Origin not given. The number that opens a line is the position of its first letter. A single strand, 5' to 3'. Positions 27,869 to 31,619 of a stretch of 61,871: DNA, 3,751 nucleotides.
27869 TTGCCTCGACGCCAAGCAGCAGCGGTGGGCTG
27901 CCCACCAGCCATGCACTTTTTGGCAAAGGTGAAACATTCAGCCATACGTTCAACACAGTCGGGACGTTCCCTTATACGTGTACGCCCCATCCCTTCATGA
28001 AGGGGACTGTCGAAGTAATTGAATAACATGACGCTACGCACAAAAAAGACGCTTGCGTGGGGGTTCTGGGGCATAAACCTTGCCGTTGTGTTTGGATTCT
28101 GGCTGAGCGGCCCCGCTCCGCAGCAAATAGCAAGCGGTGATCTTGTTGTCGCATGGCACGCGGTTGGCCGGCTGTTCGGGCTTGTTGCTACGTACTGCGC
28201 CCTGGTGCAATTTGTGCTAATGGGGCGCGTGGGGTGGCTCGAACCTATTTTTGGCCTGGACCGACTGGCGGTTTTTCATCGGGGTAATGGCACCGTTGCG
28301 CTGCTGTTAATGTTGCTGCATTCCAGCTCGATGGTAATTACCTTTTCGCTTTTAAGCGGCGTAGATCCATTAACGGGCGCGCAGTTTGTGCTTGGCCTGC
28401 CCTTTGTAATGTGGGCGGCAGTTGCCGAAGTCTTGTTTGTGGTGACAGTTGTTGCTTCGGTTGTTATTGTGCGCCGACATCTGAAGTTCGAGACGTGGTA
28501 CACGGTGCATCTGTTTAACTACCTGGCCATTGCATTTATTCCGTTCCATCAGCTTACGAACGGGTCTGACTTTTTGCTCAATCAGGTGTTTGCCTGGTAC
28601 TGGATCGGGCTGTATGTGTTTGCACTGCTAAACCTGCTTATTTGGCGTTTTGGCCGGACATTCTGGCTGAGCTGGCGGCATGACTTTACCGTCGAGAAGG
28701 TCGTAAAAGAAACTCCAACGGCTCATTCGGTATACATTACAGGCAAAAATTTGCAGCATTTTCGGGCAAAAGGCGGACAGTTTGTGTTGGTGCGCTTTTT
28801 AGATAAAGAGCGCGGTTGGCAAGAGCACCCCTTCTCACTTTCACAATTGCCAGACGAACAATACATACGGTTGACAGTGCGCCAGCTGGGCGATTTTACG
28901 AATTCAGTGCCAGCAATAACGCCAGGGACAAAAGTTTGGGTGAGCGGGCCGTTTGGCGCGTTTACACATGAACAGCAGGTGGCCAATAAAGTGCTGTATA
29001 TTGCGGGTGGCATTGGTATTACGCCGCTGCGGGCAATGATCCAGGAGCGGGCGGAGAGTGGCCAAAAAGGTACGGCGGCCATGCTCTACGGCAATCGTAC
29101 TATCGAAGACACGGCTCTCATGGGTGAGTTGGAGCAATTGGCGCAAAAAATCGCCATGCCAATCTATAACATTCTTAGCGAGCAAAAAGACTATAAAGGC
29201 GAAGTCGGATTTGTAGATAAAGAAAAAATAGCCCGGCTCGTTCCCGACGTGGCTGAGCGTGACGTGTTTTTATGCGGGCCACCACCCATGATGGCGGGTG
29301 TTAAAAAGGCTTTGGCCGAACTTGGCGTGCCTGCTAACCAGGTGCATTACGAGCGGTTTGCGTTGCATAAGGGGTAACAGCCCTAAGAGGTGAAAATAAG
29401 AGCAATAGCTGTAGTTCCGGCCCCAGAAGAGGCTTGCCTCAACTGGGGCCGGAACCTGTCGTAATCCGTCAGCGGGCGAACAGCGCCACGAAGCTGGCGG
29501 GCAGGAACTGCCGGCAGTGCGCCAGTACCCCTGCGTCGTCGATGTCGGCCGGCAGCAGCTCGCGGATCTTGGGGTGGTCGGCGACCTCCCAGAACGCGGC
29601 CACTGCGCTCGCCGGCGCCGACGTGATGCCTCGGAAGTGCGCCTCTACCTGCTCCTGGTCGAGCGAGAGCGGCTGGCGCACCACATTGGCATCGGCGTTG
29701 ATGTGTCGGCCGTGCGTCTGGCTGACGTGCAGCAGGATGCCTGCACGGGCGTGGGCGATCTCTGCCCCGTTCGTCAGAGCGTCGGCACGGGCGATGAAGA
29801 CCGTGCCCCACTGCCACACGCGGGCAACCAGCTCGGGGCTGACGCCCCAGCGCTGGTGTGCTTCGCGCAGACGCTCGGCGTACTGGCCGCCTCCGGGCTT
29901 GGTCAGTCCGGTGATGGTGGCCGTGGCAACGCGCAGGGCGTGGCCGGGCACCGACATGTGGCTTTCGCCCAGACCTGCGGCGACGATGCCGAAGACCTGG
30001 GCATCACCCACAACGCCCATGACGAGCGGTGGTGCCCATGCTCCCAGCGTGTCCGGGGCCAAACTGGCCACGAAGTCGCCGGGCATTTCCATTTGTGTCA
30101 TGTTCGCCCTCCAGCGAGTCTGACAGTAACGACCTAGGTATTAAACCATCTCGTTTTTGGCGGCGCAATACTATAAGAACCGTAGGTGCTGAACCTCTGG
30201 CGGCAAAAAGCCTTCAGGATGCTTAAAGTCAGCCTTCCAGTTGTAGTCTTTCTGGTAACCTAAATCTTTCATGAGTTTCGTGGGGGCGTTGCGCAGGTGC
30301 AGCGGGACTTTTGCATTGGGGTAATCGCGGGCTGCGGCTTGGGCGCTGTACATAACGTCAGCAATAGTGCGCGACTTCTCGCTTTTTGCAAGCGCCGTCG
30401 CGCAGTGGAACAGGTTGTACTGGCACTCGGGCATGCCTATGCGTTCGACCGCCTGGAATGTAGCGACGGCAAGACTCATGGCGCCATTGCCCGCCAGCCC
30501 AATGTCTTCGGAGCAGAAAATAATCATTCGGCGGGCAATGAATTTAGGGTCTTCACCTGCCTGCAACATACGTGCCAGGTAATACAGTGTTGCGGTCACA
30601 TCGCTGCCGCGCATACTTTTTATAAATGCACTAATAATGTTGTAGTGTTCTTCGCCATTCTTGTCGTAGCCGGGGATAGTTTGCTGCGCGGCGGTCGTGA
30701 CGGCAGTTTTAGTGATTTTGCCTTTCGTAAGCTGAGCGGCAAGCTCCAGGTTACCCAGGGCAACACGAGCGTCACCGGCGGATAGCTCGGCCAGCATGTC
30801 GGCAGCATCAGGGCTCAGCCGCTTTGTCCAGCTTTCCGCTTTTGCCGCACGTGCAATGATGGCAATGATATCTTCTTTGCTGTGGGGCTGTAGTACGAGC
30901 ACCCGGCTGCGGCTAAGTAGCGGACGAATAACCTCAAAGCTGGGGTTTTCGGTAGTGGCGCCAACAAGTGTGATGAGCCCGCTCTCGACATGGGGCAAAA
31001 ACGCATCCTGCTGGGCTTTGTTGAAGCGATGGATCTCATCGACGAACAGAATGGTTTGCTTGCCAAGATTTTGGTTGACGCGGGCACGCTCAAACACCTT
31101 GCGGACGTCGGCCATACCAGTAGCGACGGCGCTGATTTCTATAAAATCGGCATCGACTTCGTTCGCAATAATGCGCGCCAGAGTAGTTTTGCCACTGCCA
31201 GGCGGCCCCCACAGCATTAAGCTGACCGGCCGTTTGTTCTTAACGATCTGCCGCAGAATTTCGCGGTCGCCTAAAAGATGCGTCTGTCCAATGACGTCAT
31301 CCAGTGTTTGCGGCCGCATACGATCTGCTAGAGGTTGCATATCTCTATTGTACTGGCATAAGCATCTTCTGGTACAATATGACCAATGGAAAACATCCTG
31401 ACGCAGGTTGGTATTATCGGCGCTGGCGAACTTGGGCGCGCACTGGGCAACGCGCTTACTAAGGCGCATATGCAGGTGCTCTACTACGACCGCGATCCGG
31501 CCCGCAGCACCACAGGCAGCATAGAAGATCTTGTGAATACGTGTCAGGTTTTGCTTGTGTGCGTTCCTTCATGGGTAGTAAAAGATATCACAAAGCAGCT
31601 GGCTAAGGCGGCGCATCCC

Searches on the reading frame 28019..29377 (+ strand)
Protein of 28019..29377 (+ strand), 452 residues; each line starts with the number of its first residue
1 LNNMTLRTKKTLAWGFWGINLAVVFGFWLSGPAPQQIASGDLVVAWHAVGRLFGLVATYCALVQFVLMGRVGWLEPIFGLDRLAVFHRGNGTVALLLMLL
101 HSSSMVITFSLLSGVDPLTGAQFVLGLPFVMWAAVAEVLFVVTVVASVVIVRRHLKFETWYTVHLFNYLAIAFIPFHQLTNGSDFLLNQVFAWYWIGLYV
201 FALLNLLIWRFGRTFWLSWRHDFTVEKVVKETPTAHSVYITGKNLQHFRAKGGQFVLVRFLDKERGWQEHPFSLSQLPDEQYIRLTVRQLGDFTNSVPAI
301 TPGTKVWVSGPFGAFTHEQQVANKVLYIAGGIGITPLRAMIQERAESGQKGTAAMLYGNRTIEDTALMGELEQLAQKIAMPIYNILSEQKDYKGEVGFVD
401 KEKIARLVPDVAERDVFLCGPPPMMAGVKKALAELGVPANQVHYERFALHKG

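Call 16: search_protein_families(library=pfam, proteins=[window:28019-29377:+], max_evalue=0.00001)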
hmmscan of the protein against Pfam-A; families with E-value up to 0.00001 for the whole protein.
window:28019-29377:+ (452 aa): 3 families
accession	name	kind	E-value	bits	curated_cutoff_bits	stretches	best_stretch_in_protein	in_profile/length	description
PF00175.26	NAD_binding_1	-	5.5e-18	66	22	1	328-429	2-108/109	Oxidoreductase NAD-binding domain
PF01794.25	Ferric_reduct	-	8.1e-13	48.9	28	1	53-173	1-119/121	Ferric reductase like transmembrane component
PF08022.18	FAD_binding_8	-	5.5e-08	33.3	22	1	238-297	17-78/109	FAD-binding domain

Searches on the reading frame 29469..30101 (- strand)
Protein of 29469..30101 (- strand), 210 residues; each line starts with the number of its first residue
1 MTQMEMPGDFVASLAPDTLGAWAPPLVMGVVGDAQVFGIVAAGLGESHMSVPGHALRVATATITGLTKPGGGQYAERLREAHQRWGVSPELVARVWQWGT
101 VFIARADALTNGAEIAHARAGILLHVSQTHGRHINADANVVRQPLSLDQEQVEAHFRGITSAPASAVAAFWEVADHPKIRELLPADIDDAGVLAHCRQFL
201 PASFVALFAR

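Call 44: search_protein_families(library=pfam, proteins=[window:29469-30101:-], max_evalue=0.01)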
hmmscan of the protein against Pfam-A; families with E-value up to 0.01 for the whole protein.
window:29469-30101:- (210 aa): 0 families

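Call 108: search_protein_families(library=padloc, proteins=[window:29469-30101:-], max_evalue=0.01)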
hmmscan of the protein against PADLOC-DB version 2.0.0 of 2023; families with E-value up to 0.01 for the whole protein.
window:29469-30101:- (210 aa): 0 families

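Call 110: search_dna_similar(query=window:29469-30101:-, collection=plasmids, mode=protein, max_evalue=0.001, max_rows=10)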
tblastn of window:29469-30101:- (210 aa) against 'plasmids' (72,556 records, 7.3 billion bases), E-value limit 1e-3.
No match.

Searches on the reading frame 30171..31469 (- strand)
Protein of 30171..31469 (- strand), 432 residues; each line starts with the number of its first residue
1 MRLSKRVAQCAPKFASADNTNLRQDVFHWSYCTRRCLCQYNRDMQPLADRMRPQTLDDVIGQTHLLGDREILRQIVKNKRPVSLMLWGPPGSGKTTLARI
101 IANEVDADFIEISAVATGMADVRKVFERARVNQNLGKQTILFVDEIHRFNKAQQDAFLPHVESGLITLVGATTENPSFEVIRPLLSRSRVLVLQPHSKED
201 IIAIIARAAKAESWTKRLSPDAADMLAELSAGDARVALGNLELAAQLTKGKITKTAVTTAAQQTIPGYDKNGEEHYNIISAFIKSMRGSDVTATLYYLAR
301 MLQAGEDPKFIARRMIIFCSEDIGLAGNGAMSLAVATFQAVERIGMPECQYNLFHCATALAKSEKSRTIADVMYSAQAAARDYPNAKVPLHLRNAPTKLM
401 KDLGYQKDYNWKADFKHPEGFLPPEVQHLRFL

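Call 16: search_protein_families(library=pfam, proteins=[window:30171-31469:-], max_evalue=0.00001)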
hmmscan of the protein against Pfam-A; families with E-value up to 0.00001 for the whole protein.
window:30171-31469:- (432 aa): 5 families
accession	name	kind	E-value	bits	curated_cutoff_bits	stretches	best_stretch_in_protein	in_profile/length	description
PF12002.13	MgsA_C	-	6.7e-47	159.9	27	1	288-417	1-130/167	MgsA AAA+ ATPase C terminal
PF16193.11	AAA_assoc_2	-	7.4e-23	81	34.3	1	217-287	6-81/81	AAA C-terminal domain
PF00004.35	AAA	-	8.5e-19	68.7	21.2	1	84-189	1-122/131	ATPase family associated with various cellular activities (AAA)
PF05496.18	RuvB_N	-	2e-17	63.9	27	1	51-168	1-115/159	Holliday junction DNA helicase RuvB P-loop domain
PF13191.12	AAA_16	-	2.2e-06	28.7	32.6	0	76-113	19-59/167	AAA ATPase domain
